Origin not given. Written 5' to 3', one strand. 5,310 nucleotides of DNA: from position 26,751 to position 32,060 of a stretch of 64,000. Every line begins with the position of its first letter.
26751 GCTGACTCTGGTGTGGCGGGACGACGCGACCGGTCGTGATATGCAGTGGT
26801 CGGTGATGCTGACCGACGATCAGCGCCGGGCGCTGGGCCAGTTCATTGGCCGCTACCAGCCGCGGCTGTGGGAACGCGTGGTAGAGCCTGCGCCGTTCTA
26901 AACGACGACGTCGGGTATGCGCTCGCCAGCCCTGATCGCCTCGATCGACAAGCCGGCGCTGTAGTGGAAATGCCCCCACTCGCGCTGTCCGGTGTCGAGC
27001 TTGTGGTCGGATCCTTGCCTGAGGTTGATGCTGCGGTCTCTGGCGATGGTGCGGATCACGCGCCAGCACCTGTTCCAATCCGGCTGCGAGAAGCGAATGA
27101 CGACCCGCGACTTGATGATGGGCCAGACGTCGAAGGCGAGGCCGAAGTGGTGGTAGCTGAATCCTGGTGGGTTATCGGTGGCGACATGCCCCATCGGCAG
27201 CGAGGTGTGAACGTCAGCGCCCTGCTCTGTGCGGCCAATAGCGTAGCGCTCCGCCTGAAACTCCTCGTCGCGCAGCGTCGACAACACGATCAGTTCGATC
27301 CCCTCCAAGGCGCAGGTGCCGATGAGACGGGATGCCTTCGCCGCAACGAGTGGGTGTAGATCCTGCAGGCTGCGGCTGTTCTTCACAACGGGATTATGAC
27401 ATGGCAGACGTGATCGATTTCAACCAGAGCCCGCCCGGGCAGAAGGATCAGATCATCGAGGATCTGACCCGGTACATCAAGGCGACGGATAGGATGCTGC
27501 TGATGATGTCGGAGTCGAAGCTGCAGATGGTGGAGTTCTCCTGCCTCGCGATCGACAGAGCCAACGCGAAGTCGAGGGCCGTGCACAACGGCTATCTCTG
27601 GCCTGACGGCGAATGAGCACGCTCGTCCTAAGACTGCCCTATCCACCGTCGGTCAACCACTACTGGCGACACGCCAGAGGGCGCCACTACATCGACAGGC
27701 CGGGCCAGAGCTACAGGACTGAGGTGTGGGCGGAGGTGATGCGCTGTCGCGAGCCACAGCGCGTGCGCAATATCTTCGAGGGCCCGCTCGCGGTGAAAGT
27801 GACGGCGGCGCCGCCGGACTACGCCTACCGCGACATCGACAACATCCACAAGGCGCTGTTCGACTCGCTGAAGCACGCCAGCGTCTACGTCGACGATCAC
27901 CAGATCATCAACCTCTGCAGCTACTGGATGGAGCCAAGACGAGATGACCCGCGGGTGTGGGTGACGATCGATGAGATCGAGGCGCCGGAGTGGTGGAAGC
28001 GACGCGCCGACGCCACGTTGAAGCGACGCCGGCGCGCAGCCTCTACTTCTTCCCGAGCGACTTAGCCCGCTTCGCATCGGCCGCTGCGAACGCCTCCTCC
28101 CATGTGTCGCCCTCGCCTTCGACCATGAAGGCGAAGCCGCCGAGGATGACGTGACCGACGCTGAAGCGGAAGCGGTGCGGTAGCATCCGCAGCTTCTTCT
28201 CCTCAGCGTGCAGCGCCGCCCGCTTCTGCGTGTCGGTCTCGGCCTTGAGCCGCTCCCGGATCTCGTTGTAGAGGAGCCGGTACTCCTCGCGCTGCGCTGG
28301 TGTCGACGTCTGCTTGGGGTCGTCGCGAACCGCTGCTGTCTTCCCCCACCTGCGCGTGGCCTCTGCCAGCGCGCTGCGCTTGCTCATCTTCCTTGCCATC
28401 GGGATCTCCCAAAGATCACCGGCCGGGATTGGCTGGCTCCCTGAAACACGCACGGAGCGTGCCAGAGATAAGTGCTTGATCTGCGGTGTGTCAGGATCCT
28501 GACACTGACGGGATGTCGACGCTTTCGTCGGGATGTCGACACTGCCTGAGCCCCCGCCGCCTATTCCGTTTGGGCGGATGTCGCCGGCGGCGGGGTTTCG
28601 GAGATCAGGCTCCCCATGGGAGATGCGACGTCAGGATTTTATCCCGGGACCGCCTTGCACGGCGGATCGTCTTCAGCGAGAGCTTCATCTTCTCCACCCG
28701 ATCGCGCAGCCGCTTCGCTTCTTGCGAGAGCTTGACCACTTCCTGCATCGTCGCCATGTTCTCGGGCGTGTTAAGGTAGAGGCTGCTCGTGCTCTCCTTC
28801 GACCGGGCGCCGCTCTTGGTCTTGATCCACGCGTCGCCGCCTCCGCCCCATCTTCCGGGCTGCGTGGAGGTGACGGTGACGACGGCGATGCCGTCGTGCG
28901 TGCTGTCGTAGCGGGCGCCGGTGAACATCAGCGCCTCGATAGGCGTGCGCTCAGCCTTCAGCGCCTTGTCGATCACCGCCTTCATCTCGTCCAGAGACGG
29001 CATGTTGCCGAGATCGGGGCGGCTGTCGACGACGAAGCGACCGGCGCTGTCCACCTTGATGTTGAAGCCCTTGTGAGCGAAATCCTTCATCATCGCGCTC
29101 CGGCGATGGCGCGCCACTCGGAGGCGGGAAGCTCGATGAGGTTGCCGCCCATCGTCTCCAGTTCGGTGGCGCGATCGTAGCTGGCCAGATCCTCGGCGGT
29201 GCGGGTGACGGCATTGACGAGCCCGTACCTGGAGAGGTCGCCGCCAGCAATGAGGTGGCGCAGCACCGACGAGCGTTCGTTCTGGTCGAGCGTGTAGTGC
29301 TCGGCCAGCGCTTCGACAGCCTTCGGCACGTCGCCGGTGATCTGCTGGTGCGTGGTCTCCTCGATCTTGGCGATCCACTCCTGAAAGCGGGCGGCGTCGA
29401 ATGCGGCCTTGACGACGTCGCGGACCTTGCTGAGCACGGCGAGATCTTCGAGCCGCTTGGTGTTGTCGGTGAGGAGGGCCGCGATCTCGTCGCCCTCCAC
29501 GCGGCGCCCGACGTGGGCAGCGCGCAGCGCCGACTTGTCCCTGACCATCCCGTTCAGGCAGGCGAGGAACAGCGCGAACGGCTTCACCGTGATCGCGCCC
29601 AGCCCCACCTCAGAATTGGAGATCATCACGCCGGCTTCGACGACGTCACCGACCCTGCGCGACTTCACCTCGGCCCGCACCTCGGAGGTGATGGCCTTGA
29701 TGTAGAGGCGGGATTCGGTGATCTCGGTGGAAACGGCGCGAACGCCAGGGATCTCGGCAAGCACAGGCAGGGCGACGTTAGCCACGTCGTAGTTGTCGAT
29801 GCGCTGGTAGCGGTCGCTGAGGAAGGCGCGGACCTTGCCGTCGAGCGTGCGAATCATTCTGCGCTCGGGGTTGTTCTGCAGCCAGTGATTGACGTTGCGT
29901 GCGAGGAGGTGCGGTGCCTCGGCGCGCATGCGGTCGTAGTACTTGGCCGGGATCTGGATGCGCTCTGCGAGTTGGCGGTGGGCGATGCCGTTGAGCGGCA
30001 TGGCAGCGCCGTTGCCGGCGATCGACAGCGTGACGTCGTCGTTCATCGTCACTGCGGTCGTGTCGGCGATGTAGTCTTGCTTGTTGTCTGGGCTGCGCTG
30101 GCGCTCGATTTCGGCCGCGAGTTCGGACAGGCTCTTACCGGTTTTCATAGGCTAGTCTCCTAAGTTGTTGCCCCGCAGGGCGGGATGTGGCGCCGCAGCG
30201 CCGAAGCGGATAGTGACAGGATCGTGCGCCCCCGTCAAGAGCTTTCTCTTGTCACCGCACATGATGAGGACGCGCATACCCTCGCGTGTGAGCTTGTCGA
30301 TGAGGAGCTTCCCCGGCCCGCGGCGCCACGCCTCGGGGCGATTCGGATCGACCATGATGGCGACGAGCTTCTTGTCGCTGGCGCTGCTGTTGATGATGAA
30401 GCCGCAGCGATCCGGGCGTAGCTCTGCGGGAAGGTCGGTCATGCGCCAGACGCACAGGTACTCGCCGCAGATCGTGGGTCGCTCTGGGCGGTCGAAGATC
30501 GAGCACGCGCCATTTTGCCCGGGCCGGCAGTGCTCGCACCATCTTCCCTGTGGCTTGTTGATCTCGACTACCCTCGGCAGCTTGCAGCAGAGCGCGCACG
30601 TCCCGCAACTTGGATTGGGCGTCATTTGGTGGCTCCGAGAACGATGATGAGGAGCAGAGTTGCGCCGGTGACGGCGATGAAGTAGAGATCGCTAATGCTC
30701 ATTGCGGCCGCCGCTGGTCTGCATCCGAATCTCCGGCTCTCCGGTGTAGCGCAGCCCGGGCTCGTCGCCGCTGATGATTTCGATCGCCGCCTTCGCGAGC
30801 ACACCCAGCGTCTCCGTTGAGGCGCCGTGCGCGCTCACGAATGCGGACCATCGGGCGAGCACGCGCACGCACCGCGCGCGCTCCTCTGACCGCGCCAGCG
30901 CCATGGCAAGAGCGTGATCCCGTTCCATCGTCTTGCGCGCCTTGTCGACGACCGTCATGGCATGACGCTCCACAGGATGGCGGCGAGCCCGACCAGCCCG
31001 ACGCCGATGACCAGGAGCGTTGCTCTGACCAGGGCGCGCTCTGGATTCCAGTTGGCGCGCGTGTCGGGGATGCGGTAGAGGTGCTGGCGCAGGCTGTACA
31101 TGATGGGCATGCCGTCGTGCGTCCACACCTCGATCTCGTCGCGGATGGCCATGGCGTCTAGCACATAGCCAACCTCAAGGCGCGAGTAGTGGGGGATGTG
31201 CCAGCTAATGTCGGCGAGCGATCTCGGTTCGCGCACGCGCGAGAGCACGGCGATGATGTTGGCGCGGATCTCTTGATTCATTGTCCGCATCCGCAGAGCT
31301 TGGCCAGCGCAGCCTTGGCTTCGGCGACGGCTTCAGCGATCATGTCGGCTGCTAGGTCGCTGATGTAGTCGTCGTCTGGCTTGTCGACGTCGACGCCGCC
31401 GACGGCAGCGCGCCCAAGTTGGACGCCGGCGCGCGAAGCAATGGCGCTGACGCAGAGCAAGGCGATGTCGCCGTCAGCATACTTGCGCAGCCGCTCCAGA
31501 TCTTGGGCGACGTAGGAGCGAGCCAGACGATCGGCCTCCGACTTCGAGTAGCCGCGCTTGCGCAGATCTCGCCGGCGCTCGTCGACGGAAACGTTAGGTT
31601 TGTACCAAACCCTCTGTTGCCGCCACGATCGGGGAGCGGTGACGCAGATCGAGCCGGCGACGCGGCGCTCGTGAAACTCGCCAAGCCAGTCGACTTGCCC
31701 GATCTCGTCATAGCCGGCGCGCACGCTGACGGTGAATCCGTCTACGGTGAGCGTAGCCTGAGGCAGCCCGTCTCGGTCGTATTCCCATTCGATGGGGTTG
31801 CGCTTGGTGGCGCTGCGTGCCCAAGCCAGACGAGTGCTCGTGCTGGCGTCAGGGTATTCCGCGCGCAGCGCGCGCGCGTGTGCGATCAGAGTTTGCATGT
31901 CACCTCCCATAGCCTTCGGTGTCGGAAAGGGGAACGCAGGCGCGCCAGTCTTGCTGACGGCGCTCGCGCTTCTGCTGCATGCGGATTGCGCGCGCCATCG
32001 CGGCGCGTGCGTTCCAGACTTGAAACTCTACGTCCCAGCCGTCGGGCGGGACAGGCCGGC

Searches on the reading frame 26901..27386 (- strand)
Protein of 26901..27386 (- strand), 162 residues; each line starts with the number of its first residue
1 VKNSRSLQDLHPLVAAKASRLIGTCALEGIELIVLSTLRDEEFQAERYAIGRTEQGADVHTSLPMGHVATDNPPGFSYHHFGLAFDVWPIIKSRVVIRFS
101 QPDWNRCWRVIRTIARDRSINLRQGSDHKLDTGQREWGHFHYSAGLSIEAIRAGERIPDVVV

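Call 58: search_protein_families(library=phrogs, proteins=[window:26901-27386:-], max_evalue=0.001)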
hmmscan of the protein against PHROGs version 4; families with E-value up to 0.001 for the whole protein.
window:26901-27386:- (162 aa): 4 families
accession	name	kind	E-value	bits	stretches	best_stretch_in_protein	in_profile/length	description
phrog_2649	-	lysis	3.1e-12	47.9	1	2-157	5-142/261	endolysin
phrog_465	-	lysis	1.2e-09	39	1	2-145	48-168/292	endolysin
phrog_5115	-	moron, auxiliary metabolic gene and host takeover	3.6e-06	27.5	1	9-97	15-83/283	ferredoxin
phrog_6523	-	lysis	1.7e-05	25.7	1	14-87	21-82/255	endolysin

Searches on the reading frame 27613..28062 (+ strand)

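Call 58: search_protein_families(library=phrogs, proteins=[window:27613-28062:+], max_evalue=0.001)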
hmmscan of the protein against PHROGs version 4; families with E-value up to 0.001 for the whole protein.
window:27613-28062:+ (150 aa): 4 families
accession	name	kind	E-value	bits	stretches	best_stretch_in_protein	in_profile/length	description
phrog_34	-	DNA, RNA and nucleotide metabolism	5.4e-36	125.6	1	1-127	72-201/259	RusA-like Holliday junction resolvase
phrog_1532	-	unknown function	1.2e-15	57.9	1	55-124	6-74/80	-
phrog_140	-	DNA, RNA and nucleotide metabolism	1.8e-08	35.3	1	52-130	85-176/219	RusA-like Holliday junction resolvase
phrog_1682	-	DNA, RNA and nucleotide metabolism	6e-05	23.5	1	13-123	39-146/387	RusA-like Holliday junction resolvase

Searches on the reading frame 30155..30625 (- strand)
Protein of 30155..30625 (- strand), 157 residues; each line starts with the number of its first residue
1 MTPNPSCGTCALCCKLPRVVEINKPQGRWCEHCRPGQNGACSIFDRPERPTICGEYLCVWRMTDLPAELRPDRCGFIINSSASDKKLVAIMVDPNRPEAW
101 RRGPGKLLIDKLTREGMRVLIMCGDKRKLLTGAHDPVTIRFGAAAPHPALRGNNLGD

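Call 58: search_protein_families(library=phrogs, proteins=[window:30155-30625:-], max_evalue=0.001)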
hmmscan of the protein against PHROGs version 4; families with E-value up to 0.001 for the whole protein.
window:30155-30625:- (157 aa): 1 family
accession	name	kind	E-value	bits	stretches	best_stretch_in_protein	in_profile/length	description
phrog_9155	-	unknown function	2.5e-09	38.1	1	6-83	15-95/181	-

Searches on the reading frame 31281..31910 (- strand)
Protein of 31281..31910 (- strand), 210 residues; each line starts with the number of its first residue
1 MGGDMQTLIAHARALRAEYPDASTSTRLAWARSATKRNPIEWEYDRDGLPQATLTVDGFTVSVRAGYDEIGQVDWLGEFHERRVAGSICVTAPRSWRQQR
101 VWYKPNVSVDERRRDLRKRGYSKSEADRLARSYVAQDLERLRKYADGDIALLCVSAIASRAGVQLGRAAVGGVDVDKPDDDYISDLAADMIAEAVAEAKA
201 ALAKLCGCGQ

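Call 58: search_protein_families(library=phrogs, proteins=[window:31281-31910:-], max_evalue=0.001)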
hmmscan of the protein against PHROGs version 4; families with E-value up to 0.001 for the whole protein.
window:31281-31910:- (210 aa): 1 family
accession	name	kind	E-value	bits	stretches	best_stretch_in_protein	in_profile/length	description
phrog_5644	-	unknown function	3.5e-09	37.6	1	137-205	38-116/125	-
